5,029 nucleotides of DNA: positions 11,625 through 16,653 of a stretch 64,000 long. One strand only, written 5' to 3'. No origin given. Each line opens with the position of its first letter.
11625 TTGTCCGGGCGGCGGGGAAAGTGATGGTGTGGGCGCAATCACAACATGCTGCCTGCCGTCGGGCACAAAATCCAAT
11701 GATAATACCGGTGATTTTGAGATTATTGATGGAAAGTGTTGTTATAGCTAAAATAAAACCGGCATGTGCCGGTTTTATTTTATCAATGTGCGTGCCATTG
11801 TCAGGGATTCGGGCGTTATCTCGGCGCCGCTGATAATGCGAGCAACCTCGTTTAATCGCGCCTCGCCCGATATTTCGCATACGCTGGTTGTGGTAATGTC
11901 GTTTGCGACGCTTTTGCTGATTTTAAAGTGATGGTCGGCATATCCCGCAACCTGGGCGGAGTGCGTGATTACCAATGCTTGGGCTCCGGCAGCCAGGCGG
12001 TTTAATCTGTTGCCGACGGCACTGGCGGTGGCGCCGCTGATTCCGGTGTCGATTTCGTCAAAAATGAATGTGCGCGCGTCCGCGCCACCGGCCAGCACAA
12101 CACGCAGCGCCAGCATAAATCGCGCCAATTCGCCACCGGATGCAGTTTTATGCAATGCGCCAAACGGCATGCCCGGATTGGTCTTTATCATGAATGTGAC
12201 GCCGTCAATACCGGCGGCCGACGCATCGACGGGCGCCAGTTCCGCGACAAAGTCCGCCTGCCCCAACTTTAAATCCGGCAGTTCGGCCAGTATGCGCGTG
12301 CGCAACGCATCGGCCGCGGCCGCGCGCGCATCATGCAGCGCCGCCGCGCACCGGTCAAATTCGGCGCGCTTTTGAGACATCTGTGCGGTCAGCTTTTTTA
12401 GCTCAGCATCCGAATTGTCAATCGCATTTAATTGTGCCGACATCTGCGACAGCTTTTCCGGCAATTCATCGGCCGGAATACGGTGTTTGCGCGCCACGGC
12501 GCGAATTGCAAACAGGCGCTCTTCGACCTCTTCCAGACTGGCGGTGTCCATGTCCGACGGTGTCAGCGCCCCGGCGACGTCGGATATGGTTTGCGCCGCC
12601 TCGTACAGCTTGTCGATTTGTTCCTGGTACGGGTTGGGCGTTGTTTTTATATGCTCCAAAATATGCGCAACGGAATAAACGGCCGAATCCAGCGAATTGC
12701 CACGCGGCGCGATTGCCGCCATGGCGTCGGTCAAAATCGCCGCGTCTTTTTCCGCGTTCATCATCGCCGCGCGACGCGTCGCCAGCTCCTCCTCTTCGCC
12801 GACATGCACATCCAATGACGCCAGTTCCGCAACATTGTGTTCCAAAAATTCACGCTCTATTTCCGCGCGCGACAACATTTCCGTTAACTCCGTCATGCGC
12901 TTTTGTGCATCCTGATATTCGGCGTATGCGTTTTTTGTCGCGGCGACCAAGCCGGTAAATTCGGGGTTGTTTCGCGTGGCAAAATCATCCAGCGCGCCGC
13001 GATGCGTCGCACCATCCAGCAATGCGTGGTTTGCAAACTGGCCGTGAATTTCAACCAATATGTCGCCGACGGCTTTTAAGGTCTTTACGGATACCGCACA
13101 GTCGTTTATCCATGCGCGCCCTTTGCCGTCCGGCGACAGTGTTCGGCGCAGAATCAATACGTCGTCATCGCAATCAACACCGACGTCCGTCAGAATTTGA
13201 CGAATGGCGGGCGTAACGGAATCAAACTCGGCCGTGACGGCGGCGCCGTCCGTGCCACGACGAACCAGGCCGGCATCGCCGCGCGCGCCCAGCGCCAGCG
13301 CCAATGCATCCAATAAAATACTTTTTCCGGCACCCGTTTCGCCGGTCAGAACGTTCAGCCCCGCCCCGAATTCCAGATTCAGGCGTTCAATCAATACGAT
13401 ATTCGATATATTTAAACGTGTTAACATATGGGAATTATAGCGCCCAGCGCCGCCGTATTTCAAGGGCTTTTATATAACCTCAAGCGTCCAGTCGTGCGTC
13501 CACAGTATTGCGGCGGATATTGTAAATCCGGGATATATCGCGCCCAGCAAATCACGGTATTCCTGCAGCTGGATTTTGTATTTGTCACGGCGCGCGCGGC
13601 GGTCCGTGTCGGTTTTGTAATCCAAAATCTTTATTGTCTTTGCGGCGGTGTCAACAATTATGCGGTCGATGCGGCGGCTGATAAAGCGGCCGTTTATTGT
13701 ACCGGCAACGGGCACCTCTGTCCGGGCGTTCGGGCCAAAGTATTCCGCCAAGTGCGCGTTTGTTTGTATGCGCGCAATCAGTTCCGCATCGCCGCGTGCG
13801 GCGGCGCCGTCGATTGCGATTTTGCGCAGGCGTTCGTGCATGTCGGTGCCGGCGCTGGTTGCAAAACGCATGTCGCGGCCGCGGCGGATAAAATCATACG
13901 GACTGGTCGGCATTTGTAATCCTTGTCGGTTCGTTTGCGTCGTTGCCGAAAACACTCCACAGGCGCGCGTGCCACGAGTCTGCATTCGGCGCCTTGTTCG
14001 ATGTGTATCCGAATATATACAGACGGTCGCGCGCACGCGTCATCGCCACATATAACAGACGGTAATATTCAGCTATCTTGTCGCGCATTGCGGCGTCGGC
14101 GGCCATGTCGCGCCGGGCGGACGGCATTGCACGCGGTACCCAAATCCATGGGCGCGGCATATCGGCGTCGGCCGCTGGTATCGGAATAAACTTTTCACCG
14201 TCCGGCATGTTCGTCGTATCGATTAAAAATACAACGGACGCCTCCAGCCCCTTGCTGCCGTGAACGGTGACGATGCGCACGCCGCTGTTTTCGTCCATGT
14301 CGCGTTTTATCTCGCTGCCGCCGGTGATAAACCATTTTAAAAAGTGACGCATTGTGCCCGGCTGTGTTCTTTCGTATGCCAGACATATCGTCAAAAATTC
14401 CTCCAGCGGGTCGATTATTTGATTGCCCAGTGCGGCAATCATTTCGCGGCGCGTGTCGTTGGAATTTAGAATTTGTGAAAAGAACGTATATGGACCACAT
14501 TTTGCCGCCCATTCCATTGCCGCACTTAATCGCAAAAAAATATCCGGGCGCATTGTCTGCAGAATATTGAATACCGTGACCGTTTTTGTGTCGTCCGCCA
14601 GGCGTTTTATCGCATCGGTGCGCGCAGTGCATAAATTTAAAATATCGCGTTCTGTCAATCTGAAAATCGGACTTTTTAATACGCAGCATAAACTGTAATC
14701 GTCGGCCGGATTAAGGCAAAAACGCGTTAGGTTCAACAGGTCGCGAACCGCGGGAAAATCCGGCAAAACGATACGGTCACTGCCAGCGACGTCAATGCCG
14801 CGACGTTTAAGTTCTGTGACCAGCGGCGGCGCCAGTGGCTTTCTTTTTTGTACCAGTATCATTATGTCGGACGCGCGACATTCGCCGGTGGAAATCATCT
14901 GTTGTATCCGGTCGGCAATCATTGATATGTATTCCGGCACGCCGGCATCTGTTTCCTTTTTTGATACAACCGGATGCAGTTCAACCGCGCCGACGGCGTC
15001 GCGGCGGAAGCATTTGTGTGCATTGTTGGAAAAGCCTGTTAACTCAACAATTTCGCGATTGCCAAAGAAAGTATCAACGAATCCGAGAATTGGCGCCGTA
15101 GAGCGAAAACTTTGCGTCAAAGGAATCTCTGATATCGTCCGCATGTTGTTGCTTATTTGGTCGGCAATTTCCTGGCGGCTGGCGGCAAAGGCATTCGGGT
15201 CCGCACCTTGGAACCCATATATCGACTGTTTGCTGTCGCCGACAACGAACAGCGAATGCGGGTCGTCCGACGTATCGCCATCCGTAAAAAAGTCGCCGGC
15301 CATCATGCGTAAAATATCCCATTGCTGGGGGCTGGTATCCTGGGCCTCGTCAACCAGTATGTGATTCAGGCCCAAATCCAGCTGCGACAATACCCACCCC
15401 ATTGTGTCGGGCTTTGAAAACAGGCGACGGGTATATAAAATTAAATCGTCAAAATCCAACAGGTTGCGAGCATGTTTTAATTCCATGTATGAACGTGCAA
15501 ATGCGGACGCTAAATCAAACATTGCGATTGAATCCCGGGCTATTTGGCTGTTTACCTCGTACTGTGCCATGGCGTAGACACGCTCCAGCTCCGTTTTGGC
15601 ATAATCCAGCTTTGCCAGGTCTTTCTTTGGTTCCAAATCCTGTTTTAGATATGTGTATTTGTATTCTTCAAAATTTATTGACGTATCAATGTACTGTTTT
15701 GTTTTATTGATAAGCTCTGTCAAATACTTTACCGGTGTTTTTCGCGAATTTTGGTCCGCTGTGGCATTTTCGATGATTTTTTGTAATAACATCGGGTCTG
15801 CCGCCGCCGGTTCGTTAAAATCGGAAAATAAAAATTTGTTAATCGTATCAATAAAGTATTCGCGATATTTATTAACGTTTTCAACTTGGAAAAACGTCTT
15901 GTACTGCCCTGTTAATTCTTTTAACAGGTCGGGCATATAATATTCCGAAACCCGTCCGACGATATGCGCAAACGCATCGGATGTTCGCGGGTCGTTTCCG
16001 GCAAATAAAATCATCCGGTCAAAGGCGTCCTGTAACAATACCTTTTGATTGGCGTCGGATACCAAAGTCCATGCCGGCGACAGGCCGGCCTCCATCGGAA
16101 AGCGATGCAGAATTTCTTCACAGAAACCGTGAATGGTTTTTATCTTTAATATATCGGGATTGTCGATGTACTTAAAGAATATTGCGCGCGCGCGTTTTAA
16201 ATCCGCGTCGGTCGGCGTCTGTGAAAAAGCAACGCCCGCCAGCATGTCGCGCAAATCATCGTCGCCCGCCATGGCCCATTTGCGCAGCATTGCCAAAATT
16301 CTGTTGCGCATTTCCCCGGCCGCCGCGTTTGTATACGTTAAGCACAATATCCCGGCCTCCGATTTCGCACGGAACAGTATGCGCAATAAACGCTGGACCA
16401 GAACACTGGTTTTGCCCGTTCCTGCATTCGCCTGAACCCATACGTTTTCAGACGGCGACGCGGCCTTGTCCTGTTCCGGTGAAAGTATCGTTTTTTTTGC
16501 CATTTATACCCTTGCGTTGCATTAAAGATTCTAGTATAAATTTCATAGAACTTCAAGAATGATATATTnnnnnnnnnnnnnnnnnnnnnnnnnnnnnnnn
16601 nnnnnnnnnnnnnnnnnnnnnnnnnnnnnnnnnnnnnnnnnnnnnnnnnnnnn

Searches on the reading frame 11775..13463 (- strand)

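Call 71: search_protein_families(library=pfam, max_evalue=0.001, proteins=[window:11775-13463:-])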
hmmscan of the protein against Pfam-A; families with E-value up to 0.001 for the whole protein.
window:11775-13463:- (562 aa): 5 families
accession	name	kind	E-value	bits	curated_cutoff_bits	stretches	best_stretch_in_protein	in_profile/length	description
PF02463.25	SMC_N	-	4.3e-16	59.5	40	1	14-517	2-213/220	RecF/RecN/SMC N terminal domain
PF13476.12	AAA_23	-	1e-10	43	27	1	16-64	1-49/201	AAA domain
PF13304.12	AAA_21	-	1e-07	32.8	27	0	36-69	1-31/304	AAA domain, putative AbiEii toxin, Type IV TA system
PF13401.12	AAA_22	-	7.8e-05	23.4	27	1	32-107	3-73/130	AAA domain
PF13555.12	AAA_29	-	9.8e-05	22.5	27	1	15-58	2-46/61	P-loop containing region of AAA domain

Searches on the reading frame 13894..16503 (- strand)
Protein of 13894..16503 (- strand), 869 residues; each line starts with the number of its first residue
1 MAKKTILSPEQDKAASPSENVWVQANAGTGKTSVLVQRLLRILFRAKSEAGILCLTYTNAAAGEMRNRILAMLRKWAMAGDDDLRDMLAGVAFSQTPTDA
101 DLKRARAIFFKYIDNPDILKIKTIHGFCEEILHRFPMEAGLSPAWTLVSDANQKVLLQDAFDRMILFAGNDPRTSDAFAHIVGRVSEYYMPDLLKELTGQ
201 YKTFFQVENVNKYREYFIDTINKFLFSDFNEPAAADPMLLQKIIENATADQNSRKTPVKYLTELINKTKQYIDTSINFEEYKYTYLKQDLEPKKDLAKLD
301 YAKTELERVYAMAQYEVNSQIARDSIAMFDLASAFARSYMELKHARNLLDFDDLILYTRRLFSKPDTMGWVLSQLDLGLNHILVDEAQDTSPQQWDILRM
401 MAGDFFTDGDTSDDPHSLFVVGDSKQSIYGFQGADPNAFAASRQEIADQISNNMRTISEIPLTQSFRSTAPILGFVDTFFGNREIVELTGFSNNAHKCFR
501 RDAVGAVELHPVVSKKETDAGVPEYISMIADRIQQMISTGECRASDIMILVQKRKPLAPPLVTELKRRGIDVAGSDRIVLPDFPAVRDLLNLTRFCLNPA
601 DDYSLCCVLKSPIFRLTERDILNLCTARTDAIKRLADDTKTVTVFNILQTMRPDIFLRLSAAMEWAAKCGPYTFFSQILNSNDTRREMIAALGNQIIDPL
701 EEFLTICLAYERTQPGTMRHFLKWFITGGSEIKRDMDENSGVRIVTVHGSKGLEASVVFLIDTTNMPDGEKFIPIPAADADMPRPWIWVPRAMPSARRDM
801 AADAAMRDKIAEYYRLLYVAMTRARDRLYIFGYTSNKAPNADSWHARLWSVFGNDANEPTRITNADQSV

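Call 71: search_protein_families(library=pfam, max_evalue=0.001, proteins=[window:13894-16503:-])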
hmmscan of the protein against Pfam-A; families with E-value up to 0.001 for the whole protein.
window:13894-16503:- (869 aa): 4 families
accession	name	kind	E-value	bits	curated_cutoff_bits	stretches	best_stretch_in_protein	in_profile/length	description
PF00580.27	UvrD-helicase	-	9.8e-51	173.4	23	1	8-444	2-268/271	UvrD/REP helicase N-terminal domain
PF13361.12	UvrD_C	-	1.9e-22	80.6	25.6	1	461-830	2-345/350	UvrD-like helicase C-terminal domain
PF13245.12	AAA_19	-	2.3e-13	50.9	25.1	1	14-431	7-133/134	AAA domain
PF13538.12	UvrD_C_2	-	9.1e-11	41.9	27.4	1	804-830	25-51/52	UvrD-like helicase C-terminal domain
